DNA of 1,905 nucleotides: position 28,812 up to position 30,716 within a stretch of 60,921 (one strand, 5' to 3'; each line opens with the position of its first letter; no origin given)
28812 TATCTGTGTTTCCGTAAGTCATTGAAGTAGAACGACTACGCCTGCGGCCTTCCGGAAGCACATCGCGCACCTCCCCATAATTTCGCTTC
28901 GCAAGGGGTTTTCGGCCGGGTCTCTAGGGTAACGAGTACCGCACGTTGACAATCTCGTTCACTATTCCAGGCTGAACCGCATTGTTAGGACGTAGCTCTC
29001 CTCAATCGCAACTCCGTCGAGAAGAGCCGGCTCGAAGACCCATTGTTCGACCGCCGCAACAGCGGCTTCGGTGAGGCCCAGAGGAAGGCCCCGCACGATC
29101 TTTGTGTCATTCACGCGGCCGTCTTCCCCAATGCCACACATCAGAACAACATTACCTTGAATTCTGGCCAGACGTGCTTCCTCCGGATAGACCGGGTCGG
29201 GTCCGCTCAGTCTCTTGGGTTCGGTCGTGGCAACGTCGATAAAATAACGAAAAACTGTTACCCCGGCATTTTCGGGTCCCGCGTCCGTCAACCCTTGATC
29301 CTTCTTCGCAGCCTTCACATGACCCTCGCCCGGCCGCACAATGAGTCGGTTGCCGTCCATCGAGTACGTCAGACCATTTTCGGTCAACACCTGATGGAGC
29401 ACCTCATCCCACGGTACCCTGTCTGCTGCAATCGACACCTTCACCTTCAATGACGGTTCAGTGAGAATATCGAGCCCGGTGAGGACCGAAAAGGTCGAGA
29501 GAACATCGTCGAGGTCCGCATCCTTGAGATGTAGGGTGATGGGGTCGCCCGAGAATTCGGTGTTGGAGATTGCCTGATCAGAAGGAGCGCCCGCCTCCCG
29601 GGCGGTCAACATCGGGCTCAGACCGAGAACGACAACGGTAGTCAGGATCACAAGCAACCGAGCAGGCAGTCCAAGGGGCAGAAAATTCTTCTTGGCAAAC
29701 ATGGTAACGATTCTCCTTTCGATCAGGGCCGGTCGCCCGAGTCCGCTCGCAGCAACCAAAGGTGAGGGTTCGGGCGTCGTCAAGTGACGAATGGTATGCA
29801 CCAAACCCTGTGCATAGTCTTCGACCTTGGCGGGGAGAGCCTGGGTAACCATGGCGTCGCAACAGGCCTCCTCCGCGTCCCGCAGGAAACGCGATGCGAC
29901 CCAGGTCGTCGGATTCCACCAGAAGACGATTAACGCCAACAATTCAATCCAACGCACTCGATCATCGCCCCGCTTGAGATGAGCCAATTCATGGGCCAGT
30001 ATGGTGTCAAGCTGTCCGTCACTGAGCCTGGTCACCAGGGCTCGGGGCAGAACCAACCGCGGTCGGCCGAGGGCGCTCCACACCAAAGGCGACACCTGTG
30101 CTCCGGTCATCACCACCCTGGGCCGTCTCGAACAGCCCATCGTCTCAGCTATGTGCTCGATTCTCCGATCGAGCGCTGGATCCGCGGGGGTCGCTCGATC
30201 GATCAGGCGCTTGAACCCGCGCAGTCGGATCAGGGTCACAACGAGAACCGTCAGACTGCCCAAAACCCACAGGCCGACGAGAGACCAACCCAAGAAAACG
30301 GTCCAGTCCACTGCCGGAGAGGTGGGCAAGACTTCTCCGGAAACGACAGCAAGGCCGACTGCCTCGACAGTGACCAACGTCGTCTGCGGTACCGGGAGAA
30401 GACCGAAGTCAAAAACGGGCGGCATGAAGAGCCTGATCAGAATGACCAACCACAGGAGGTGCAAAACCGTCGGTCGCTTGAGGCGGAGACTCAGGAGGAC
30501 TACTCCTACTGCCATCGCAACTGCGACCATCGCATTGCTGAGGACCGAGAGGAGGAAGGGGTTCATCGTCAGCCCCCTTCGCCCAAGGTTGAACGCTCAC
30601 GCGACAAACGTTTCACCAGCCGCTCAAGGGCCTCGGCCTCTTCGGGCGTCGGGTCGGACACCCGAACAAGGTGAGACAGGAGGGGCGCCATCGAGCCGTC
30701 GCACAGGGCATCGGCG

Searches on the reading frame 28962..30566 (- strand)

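Call 36: search_protein_families(library=pfam, proteins=[window:28962-30566:-], max_evalue=0.00001)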
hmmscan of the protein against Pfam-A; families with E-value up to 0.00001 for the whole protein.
window:28962-30566:- (534 aa): 4 families
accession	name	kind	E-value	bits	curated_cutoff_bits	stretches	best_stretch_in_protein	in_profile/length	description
PF05569.17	Peptidase_M56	-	5.6e-32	111.5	31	1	11-287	6-294/296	BlaR1 peptidase M56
PF03544.19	TonB_C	-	4.1e-17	62.8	24.6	1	457-533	2-79/79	Gram-negative bacterial TonB protein C-terminal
PF07660.19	STN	-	1.1e-09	38.3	28.4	1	371-412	8-51/52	Secretin and TonB N terminus short domain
PF01435.24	Peptidase_M48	-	4.4e-07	30.4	20.3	1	130-224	5-105/186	Peptidase family M48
